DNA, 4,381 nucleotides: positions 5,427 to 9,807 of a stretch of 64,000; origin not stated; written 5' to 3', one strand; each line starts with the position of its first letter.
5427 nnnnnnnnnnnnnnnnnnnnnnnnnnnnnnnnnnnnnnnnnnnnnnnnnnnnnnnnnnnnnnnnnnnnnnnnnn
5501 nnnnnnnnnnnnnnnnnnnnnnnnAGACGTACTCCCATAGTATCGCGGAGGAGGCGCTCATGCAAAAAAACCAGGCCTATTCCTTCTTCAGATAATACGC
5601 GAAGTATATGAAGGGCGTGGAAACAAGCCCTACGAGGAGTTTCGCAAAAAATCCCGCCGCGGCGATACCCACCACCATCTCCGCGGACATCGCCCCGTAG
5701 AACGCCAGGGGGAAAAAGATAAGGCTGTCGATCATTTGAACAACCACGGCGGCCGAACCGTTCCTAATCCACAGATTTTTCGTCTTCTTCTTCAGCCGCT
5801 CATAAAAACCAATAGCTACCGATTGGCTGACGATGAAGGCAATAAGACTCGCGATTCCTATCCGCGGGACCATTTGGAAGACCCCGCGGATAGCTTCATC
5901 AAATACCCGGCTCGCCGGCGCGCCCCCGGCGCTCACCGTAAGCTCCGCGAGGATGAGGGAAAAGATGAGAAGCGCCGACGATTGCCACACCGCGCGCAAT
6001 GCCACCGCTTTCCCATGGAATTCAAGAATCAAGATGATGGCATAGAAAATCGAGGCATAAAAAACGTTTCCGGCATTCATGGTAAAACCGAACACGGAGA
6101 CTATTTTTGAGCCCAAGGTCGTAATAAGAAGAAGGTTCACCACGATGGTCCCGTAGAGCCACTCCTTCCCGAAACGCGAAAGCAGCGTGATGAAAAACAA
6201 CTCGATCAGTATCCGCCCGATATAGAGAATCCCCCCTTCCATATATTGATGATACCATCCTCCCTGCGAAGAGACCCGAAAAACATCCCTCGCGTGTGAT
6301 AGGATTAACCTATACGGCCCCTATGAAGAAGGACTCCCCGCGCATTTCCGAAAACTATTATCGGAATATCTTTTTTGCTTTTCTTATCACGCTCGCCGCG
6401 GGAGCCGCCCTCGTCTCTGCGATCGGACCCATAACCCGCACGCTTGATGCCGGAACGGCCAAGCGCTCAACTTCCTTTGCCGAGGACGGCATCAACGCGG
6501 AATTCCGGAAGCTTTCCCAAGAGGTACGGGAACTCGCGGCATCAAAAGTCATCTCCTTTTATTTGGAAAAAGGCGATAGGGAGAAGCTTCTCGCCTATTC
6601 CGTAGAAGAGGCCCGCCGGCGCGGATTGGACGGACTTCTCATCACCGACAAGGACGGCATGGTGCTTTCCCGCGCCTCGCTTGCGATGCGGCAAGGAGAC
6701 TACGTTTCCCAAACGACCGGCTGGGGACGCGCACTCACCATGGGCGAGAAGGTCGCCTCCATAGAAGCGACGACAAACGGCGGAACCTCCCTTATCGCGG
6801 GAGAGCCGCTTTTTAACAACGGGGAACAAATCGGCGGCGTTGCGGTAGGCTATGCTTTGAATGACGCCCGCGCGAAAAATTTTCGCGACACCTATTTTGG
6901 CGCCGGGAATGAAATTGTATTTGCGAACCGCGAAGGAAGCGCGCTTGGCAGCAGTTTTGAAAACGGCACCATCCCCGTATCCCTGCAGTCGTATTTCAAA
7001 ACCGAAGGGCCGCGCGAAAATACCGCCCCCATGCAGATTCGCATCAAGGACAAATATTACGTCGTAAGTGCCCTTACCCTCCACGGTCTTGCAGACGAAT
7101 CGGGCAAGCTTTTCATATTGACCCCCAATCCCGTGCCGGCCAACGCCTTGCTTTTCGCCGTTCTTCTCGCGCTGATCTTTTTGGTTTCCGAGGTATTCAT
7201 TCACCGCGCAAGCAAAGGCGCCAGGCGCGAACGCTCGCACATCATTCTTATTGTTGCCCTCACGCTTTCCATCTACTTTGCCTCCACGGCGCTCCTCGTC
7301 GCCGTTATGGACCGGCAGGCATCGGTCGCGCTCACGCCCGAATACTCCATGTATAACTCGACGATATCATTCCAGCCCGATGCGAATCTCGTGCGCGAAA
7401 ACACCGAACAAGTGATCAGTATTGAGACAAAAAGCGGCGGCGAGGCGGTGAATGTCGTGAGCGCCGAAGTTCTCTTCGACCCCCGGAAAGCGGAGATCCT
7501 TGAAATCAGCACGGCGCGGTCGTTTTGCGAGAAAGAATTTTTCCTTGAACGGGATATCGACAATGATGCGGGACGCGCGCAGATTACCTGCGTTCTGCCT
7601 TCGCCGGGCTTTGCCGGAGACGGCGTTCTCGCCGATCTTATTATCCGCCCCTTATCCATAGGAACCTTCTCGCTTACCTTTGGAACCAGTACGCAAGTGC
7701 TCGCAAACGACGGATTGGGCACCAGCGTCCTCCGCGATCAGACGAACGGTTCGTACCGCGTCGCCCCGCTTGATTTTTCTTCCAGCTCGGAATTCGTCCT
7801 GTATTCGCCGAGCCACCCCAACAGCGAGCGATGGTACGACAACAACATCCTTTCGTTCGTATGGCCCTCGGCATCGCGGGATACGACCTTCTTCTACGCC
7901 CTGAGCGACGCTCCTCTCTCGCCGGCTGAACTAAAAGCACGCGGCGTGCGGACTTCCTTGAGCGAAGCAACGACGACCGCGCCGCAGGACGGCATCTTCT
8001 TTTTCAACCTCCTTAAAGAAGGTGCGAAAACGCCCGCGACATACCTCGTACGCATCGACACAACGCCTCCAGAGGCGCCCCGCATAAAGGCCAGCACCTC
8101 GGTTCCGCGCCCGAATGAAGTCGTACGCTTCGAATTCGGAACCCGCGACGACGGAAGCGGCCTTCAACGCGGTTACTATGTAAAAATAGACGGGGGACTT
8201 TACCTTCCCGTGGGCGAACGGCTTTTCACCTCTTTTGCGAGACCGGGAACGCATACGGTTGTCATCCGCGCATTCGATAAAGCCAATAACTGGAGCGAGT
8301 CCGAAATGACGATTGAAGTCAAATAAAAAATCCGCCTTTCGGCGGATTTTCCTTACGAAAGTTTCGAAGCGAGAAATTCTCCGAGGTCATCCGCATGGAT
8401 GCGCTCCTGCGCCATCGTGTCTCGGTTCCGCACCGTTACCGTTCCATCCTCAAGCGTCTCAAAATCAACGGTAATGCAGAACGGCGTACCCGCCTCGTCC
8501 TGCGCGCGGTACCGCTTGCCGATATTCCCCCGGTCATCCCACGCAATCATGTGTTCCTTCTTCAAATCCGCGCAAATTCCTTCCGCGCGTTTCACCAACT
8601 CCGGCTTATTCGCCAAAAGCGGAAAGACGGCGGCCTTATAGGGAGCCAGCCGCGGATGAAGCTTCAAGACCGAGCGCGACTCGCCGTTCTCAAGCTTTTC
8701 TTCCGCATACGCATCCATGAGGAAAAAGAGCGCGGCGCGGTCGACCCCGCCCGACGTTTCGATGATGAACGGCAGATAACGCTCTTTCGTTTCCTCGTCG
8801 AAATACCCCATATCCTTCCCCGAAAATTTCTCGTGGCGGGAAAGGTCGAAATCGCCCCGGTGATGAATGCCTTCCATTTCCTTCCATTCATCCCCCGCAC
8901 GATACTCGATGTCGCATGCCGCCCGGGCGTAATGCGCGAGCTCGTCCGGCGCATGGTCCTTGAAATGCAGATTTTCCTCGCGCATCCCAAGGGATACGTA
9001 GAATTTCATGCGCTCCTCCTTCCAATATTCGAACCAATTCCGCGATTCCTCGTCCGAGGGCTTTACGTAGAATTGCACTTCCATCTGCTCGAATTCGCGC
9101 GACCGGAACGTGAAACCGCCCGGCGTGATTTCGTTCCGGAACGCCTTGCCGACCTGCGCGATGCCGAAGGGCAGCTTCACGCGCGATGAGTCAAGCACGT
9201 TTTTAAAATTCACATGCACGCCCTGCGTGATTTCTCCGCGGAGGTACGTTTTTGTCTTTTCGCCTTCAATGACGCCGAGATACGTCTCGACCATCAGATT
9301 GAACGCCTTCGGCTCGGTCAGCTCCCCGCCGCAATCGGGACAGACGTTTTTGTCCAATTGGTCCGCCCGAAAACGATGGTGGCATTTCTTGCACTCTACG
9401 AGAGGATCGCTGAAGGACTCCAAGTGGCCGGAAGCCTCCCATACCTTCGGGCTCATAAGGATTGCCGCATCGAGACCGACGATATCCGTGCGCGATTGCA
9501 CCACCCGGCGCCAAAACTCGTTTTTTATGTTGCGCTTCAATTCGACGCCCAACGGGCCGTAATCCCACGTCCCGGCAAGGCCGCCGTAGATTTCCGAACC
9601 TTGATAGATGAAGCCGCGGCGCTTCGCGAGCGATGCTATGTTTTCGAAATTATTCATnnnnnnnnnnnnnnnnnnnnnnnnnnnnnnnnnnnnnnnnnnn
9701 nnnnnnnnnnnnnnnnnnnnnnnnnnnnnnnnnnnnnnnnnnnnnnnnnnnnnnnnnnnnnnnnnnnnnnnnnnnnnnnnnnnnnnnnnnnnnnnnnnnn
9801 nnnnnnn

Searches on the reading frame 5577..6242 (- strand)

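Call 72: search_protein_families(library=pfam, proteins=[window:5577-6242:-], max_evalue=0.00001)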
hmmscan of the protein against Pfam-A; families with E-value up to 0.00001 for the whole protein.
window:5577-6242:- (221 aa): 1 family
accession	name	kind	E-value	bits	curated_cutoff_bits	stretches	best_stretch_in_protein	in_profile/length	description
PF02592.20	Vut_1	-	1.7e-29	103.6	27.2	1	57-214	2-151/152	Putative vitamin uptake transporter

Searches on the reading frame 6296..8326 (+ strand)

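Call 72: search_protein_families(library=pfam, proteins=[window:6296-8326:+], max_evalue=0.00001)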
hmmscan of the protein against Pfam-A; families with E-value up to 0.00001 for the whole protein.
window:6296-8326:+ (676 aa): 2 families
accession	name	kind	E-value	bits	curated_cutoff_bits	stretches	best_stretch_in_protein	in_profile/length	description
PF14827.12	dCache_3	-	3e-07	30.7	25.7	1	60-259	13-215/239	Double sensory domain of two-component sensor kinase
PF17203.10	sCache_3_2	-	4.3e-06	27.3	28.4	0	69-190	10-130/140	Single cache domain 3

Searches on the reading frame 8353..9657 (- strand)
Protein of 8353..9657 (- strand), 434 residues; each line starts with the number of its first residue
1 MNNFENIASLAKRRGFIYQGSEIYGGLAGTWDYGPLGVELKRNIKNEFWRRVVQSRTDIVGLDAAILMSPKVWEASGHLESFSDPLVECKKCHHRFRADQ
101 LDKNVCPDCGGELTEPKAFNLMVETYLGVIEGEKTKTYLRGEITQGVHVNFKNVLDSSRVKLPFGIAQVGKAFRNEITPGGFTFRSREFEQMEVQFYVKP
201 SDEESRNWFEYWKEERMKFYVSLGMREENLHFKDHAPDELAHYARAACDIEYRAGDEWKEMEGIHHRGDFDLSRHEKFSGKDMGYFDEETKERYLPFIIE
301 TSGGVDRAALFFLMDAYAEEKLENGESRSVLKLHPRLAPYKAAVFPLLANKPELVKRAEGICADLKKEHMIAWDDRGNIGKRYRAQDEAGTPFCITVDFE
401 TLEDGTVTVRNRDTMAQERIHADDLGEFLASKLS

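Call 72: search_protein_families(library=pfam, proteins=[window:8353-9657:-], max_evalue=0.00001)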
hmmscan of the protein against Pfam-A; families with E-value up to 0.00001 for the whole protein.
window:8353-9657:- (434 aa): 2 families
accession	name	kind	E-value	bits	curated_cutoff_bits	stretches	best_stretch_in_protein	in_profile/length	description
PF03129.25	HGTP_anticodon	-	3.2e-20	72.5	21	1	341-431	1-93/94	Anticodon binding domain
PF00587.30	tRNA-synt_2b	-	1.7e-06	28.6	29.3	1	134-273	8-142/179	tRNA synthetase class II core domain (G, H, P, S and T)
